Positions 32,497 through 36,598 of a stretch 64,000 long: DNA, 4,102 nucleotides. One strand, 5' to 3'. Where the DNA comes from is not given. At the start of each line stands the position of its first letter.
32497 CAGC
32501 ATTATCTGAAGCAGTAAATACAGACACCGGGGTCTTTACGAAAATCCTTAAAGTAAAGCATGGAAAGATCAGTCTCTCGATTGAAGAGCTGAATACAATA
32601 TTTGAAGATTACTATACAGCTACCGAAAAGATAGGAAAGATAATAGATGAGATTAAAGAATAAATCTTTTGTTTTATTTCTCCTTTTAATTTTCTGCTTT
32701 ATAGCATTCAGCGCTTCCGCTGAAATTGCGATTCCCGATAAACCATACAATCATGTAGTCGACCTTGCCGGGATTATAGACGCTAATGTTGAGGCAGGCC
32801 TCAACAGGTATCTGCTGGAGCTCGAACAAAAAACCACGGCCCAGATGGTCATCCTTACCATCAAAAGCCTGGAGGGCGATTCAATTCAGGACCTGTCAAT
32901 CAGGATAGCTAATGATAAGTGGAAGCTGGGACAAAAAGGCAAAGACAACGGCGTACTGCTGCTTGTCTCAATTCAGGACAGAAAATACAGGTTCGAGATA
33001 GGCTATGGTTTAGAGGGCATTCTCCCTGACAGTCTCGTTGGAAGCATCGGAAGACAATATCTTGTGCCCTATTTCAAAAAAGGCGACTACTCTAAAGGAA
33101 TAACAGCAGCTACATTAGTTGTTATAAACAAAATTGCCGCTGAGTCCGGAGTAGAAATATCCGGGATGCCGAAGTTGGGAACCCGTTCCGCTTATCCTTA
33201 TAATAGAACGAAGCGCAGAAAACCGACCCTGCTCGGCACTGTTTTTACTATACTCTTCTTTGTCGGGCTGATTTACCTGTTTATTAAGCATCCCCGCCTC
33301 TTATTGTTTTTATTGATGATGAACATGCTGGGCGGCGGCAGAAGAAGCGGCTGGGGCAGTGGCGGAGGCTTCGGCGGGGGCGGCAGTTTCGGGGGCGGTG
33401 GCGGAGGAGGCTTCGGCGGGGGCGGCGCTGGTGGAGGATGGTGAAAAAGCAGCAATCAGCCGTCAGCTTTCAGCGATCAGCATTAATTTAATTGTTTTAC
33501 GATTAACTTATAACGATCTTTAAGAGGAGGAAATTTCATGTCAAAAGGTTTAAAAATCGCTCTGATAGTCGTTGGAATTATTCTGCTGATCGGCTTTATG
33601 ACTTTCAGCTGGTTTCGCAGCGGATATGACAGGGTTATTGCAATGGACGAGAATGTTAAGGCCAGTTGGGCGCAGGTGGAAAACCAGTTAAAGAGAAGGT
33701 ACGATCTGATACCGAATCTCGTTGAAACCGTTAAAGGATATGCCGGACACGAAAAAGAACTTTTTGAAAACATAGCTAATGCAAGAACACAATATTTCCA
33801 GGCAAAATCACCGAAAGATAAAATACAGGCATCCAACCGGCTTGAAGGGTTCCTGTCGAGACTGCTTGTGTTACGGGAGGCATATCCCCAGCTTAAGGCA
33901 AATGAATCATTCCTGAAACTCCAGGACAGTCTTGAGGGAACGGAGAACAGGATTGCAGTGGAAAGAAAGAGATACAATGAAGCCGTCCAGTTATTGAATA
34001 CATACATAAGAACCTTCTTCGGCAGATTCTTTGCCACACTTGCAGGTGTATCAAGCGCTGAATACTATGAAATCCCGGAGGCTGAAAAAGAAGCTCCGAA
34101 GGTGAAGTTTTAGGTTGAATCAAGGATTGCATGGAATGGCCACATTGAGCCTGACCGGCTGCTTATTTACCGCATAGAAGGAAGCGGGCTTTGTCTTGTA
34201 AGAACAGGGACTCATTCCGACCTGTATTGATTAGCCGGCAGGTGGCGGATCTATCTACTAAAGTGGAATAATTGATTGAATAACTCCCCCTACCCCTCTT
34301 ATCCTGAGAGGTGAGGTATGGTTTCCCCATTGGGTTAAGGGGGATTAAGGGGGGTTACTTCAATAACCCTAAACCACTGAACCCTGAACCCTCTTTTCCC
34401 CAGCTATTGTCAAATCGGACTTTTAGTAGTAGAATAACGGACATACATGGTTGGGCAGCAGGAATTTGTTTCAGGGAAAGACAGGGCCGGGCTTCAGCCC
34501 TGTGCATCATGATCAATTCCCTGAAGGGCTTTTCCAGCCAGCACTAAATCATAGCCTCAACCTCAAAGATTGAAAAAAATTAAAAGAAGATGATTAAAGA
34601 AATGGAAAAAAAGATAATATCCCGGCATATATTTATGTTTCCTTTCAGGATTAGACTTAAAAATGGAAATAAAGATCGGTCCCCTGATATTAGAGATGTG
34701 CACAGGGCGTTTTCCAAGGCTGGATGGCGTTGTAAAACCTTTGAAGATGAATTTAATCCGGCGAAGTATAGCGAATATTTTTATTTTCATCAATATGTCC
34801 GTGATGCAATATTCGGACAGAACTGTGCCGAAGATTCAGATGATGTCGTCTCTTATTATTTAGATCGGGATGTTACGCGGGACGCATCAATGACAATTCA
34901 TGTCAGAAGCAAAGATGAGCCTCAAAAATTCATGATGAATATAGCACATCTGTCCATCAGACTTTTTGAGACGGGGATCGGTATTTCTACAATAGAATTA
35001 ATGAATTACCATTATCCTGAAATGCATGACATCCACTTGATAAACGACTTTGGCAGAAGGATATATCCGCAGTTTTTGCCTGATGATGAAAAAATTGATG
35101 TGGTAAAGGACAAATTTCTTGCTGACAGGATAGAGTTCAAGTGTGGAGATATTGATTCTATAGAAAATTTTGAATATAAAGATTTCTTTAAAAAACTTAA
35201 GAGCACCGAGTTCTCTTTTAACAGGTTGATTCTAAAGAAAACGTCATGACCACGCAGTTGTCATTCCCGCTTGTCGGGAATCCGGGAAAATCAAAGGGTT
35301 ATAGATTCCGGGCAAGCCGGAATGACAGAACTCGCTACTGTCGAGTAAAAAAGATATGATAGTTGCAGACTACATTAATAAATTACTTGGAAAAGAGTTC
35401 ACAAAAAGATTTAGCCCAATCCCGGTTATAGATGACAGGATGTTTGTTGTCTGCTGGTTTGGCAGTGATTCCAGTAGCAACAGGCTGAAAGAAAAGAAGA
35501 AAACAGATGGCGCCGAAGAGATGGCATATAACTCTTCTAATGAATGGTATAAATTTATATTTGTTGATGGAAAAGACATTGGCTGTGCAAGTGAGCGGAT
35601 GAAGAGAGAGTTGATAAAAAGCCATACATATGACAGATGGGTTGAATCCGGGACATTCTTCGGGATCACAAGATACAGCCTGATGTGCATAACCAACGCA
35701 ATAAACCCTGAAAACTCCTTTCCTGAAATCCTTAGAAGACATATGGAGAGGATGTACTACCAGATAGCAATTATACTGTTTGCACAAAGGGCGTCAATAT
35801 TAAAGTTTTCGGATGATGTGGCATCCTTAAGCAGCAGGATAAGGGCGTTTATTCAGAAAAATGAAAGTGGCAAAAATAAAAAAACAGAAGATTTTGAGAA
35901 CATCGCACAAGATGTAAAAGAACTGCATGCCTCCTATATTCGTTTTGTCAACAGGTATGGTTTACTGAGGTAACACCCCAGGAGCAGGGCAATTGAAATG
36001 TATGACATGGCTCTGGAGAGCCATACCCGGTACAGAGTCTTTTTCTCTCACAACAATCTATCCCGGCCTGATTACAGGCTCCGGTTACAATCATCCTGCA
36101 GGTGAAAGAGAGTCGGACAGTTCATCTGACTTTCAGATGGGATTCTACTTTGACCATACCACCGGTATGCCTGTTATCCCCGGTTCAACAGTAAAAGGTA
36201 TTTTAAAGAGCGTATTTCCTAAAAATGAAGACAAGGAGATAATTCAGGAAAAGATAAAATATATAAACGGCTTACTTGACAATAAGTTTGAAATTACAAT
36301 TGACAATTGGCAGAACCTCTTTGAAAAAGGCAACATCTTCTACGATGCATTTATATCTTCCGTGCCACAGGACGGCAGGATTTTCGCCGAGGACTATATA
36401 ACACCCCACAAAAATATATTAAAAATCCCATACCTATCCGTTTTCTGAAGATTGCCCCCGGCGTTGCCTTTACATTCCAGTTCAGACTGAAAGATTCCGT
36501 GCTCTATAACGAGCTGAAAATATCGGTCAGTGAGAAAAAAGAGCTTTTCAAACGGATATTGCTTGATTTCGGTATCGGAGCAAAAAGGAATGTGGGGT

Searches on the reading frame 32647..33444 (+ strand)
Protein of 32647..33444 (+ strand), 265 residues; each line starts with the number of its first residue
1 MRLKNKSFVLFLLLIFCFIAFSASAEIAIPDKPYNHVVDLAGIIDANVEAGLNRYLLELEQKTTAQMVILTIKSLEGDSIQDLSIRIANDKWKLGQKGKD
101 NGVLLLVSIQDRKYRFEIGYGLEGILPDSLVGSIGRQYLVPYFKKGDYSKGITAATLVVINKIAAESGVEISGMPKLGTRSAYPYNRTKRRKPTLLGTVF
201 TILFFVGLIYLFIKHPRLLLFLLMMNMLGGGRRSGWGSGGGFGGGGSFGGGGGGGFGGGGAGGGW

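Call 9: search_protein_families(library=pfam, proteins=[window:32647-33444:+], max_evalue=0.01)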
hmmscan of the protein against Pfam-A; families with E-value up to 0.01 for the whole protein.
window:32647-33444:+ (265 aa): 1 family
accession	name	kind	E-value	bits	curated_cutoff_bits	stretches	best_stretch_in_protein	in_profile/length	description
PF04536.20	TPM_phosphatase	-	1.3e-38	132.3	22.1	1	37-158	1-121/125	TPM domain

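Call 10: search_protein_families(library=ncbifam, proteins=[window:32647-33444:+], max_evalue=0.01)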
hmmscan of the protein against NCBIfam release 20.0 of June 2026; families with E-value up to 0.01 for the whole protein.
window:32647-33444:+ (265 aa): 1 family
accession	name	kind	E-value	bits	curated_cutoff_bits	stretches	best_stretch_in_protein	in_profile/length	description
NF047379.1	photo_II_Psb32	equivalog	1.5e-08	34.6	160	1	29-156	13-144/207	photosystem II repair protein Psb32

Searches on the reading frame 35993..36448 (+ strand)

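Call 9: search_protein_families(library=pfam, proteins=[window:35993-36448:+], max_evalue=0.01)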
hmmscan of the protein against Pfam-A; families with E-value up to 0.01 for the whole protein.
window:35993-36448:+ (151 aa): 1 family
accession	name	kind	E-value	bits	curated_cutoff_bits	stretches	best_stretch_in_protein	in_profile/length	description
PF03787.20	RAMPs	-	1.4e-06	29.4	22.1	1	19-76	2-47/189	RAMP superfamily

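Call 10: search_protein_families(library=ncbifam, proteins=[window:35993-36448:+], max_evalue=0.01)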
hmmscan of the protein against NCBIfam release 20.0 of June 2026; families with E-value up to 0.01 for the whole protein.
window:35993-36448:+ (151 aa): 2 families
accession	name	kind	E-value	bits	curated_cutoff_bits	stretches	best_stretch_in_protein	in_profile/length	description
TIGR01898.1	cas_TM1791_cmr6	equivalog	9.2e-14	52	51.1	1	17-142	1-126/195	type III-B CRISPR module RAMP protein Cmr6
TIGR02580.1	cas_RAMP_Cmr4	equivalog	3.1e-06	27.3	87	1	54-93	30-69/283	type III-B CRISPR module RAMP protein Cmr4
